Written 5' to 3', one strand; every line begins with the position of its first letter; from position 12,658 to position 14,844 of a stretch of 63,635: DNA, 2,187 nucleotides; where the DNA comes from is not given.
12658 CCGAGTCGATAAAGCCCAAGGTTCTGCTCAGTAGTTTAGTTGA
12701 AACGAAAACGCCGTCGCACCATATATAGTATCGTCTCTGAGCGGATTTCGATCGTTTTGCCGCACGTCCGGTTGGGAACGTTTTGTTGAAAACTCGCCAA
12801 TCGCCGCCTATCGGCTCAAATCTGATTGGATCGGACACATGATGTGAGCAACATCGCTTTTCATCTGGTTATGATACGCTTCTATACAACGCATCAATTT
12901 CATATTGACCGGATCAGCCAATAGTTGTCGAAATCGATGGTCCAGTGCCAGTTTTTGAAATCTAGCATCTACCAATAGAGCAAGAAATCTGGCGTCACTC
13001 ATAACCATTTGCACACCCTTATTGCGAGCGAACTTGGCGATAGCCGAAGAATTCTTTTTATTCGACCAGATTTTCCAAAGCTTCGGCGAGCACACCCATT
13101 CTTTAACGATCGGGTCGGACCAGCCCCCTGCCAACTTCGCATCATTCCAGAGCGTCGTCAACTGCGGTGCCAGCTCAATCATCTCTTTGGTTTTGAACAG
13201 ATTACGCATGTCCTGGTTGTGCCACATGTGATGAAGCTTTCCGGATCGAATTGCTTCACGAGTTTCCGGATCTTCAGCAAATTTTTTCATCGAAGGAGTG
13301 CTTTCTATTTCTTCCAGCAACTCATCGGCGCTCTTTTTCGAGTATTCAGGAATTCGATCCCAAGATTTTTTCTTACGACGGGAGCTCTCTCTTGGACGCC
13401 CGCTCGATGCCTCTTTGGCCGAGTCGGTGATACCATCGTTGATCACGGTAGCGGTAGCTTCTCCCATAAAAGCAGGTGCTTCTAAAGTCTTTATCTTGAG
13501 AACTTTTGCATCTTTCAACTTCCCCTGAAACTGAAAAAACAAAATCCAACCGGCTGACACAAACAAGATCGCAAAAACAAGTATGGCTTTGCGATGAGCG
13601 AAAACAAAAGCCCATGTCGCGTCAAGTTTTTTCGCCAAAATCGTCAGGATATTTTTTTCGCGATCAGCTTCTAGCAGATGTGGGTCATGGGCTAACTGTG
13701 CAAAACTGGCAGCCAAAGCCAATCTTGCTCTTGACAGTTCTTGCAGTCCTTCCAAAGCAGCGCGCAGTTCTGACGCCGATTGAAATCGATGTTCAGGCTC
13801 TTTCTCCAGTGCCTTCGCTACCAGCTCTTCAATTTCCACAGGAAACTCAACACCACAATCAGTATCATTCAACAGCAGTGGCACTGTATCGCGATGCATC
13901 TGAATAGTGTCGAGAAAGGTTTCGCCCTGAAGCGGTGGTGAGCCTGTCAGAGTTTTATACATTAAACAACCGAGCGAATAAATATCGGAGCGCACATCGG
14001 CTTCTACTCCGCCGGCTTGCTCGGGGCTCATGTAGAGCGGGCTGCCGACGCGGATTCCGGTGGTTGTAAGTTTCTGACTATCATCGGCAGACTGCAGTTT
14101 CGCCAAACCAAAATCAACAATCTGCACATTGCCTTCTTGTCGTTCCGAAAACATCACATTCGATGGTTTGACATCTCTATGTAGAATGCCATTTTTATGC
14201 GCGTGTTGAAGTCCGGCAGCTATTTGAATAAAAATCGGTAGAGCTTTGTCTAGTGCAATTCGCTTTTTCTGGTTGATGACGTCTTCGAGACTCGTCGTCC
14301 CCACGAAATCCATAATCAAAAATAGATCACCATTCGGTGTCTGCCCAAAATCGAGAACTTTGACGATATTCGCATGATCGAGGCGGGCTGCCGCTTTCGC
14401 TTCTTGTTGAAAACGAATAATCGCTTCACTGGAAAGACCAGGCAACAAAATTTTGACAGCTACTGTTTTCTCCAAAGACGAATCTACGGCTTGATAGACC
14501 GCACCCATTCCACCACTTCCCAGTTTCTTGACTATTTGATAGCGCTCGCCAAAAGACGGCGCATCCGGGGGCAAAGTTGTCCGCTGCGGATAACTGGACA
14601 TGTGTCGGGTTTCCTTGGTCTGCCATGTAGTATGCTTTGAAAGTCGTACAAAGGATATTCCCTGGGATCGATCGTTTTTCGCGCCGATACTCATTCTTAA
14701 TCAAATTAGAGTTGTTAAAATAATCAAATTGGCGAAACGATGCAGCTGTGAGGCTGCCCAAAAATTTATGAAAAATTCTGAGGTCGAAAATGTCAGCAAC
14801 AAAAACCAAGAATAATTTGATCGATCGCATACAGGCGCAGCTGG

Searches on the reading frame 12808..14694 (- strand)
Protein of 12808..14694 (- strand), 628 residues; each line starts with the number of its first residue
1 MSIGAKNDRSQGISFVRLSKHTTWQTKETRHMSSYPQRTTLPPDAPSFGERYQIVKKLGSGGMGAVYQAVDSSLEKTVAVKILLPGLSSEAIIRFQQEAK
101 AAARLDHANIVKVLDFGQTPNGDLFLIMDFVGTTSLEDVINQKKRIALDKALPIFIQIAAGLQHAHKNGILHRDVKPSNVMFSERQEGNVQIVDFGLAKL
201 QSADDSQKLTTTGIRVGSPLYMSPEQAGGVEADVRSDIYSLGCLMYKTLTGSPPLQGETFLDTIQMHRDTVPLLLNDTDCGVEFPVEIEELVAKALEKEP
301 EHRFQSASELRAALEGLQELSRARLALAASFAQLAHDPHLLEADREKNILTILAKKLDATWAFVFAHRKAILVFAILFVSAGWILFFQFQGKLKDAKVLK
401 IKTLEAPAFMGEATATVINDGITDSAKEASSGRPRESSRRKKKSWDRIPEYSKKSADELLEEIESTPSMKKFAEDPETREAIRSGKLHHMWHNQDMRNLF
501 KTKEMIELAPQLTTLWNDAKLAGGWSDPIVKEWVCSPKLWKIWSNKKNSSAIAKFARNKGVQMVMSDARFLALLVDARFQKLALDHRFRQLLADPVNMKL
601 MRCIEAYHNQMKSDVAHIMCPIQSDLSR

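Call 39: search_protein_families(library=pfam, proteins=[window:12808-14694:-], max_evalue=0.001)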
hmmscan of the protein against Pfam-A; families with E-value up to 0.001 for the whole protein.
window:12808-14694:- (628 aa): 6 families
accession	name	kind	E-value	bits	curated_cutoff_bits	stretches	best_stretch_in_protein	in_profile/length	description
PF00069.31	Pkinase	-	6e-51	173.8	31.7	1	52-306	1-254/263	Protein kinase domain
PF07714.23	PK_Tyr_Ser-Thr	-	4.4e-34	118.4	23.1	1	53-305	2-250/258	Protein tyrosine and serine/threonine kinase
PF01636.29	APH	-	2.5e-07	31.1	23.2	1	161-200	161-199/239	Phosphotransferase enzyme family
PF03109.22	ABC1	-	5e-07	29.5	22.9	1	121-209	140-225/244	ABC1 atypical kinase-like domain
PF17830.6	STI1-HOP_DP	-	0.00027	21.2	29.1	0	578-604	4-30/55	STI1/HOP, DP domain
PF17667.7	Pkinase_fungal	-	0.00041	19.6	24.1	1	155-225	292-363/387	Fungal protein kinase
